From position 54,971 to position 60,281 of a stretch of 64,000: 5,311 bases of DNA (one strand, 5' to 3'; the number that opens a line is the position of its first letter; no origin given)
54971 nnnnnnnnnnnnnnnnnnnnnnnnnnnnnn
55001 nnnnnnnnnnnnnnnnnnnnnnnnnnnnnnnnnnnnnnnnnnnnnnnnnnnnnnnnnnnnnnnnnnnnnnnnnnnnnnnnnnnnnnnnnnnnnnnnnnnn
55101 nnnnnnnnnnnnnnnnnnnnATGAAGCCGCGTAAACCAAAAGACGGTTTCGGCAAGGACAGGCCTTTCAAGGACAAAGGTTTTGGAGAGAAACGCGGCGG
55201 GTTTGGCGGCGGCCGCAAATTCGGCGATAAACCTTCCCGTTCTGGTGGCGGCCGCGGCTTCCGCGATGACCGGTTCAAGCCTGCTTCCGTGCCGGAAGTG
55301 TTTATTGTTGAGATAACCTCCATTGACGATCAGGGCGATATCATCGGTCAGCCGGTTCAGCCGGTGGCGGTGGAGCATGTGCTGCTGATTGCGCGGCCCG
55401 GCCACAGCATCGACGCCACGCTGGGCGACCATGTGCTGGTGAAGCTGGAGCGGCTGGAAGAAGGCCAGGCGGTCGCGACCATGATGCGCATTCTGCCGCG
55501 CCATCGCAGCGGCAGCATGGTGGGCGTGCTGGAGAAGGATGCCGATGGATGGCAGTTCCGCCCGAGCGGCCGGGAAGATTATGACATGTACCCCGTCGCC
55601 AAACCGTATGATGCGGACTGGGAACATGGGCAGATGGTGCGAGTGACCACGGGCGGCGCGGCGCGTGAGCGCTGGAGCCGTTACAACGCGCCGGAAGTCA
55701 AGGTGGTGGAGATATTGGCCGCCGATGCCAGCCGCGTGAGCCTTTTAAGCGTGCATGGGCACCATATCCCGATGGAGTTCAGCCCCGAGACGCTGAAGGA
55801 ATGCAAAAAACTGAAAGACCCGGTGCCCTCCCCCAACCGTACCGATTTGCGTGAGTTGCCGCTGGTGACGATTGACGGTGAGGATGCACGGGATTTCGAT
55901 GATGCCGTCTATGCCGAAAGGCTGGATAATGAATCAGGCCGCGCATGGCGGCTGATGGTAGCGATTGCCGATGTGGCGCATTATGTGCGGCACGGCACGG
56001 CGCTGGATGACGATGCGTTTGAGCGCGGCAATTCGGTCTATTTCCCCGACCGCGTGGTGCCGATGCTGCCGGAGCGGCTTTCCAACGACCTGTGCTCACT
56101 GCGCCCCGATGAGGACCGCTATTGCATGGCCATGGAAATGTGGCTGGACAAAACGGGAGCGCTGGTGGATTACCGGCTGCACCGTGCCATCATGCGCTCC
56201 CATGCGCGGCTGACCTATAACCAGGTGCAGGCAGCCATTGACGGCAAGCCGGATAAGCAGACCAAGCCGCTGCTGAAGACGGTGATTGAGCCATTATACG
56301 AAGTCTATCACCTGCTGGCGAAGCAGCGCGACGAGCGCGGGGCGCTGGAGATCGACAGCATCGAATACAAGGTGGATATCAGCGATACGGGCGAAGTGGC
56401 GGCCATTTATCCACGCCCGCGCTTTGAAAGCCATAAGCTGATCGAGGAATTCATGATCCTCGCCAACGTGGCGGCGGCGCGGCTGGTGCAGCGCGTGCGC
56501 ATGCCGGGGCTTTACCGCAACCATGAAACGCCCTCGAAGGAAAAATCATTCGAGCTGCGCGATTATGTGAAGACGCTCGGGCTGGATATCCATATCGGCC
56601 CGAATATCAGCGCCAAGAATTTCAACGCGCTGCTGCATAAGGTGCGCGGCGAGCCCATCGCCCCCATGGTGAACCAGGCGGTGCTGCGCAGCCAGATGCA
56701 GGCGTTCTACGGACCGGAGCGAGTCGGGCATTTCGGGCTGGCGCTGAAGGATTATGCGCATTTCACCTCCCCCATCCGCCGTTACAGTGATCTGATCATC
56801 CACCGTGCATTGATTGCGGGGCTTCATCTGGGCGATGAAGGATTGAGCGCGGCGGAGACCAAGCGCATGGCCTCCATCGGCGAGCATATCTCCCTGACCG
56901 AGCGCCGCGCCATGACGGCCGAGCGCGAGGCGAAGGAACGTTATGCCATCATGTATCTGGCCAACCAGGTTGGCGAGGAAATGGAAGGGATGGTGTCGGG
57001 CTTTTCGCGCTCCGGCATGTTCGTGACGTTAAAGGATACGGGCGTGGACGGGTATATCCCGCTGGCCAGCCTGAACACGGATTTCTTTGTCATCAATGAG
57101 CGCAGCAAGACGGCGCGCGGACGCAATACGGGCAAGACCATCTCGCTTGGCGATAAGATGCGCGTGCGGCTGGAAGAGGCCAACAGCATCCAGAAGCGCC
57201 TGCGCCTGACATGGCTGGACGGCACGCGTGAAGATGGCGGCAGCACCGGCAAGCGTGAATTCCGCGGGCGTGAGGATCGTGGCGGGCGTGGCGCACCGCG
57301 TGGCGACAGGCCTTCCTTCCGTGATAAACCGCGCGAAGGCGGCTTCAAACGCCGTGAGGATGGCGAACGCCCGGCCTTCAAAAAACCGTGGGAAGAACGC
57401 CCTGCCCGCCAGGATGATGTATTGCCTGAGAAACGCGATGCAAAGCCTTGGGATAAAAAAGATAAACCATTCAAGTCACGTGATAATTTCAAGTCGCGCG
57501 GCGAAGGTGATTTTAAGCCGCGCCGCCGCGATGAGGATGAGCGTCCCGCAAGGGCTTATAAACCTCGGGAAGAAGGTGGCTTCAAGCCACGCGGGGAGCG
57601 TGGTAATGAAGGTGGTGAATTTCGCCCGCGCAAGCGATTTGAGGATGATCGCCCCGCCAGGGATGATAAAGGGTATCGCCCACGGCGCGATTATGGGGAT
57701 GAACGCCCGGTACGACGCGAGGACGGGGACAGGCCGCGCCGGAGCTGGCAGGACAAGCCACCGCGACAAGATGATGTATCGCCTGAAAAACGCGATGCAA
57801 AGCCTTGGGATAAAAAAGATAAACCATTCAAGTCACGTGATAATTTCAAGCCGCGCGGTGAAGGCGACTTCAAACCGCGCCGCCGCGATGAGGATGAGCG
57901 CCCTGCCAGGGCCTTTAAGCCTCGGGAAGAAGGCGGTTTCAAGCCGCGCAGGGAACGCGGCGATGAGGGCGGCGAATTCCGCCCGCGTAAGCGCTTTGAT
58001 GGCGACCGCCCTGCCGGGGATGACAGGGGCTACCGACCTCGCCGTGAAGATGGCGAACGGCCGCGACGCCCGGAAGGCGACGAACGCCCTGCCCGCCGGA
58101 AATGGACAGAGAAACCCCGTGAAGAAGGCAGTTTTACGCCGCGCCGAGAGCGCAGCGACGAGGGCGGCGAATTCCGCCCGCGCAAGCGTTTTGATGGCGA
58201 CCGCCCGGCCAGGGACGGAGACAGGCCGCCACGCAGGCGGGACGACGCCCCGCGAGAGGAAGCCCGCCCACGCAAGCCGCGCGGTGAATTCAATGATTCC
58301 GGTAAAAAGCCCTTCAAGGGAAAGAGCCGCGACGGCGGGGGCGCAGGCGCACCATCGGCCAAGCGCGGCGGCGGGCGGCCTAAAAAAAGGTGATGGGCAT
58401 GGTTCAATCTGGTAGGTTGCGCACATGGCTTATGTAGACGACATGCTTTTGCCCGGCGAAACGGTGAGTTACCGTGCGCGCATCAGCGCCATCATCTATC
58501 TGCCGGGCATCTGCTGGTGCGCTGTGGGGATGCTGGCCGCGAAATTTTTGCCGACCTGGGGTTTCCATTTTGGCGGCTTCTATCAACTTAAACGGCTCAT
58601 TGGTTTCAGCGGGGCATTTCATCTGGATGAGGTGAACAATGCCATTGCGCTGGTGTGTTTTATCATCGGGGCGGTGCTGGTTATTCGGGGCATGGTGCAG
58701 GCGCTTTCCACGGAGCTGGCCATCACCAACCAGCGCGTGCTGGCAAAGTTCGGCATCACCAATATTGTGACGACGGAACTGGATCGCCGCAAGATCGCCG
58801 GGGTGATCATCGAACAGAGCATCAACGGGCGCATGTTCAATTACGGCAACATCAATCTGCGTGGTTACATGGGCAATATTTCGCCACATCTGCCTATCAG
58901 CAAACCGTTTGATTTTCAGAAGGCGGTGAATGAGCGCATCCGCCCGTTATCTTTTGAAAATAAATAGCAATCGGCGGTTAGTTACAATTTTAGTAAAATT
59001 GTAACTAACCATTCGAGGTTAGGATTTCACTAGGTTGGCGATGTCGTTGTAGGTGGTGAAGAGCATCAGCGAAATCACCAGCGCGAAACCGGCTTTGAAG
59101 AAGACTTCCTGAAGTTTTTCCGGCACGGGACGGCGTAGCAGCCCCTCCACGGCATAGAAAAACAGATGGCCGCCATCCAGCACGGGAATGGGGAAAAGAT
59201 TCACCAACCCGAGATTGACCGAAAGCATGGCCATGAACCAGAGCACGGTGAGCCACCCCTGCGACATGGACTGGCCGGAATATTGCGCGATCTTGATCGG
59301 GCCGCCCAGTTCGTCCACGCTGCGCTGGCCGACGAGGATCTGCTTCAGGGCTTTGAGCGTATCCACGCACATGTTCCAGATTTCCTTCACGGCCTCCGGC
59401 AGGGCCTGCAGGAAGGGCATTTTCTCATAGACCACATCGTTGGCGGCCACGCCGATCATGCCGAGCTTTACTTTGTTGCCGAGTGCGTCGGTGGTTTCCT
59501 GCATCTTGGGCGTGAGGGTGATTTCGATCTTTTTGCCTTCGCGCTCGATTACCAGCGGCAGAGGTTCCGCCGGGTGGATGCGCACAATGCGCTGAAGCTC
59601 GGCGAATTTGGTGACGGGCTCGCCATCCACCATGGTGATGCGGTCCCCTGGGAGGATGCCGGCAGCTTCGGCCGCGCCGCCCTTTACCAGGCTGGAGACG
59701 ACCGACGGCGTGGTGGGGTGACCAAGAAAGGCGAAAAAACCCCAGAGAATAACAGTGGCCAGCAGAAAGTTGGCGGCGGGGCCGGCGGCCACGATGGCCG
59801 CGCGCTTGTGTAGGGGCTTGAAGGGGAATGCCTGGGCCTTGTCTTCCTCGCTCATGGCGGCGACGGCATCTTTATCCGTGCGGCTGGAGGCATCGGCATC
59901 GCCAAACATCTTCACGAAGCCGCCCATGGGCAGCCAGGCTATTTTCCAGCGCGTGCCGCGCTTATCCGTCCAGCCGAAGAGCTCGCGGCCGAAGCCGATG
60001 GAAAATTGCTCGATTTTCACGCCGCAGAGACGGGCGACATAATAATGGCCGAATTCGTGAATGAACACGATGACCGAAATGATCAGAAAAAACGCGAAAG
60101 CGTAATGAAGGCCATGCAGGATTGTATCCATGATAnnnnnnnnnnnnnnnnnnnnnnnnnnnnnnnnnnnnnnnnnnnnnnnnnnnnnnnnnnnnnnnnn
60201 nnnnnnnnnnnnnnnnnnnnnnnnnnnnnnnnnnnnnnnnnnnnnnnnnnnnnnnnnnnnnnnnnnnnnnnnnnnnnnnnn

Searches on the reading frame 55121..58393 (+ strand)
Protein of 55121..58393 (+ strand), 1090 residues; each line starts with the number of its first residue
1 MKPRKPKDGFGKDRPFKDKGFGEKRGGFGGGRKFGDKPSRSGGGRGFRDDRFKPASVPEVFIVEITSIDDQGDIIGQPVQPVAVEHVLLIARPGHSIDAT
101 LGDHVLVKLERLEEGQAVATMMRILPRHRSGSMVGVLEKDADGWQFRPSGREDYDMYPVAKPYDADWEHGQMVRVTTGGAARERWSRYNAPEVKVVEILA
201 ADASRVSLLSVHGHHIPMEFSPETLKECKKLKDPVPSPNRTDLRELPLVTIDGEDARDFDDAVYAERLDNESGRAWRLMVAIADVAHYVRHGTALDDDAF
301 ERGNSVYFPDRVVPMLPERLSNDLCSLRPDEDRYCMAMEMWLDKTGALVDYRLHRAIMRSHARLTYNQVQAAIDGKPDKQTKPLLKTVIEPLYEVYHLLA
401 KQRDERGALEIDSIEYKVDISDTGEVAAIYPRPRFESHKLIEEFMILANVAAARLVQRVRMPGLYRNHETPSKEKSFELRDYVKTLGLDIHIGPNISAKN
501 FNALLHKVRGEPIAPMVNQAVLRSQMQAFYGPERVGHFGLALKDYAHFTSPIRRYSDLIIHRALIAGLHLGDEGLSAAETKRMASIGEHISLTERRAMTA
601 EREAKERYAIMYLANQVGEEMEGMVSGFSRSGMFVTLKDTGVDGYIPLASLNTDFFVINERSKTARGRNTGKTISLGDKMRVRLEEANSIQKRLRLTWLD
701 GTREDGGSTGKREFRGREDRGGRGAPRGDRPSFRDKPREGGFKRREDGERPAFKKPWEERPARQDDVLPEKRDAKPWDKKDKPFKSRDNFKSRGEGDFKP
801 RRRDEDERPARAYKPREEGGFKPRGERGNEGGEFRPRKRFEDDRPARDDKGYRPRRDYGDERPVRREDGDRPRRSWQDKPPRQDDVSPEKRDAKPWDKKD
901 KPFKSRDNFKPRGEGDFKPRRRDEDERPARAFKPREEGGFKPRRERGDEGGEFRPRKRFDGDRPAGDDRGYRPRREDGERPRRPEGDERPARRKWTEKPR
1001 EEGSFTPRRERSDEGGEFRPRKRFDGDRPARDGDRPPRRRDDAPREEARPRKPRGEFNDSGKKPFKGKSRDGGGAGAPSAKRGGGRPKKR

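Call 81: search_protein_families(library=pfam, proteins=[window:55121-58393:+], max_evalue=0.00001)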
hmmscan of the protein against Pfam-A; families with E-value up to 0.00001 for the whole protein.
window:55121-58393:+ (1090 aa): 2 families
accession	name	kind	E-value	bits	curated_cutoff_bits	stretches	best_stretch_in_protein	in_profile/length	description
PF00773.25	RNB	-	2.5e-106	356.1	29.3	1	240-568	1-324/326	RNB domain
PF00575.29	S1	-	1.3e-06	29.2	22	1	616-696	3-71/74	S1 RNA binding domain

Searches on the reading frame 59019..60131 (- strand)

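Call 81: search_protein_families(library=pfam, proteins=[window:59019-60131:-], max_evalue=0.00001)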
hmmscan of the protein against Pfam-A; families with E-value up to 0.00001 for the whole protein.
window:59019-60131:- (370 aa): 4 families
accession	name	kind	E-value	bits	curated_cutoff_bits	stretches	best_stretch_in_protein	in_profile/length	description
PF02163.28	Peptidase_M50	-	1.1e-71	241.1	27.2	1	13-354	1-220/221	Peptidase family M50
PF17820.7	PDZ_6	-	4.2e-14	52.5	27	1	144-197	1-54/54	PDZ domain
PF00595.29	PDZ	-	1.2e-09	38.9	23.2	1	141-195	25-80/81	PDZ domain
PF13180.12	PDZ_2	-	1.9e-06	28.5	27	1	144-206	15-78/80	PDZ domain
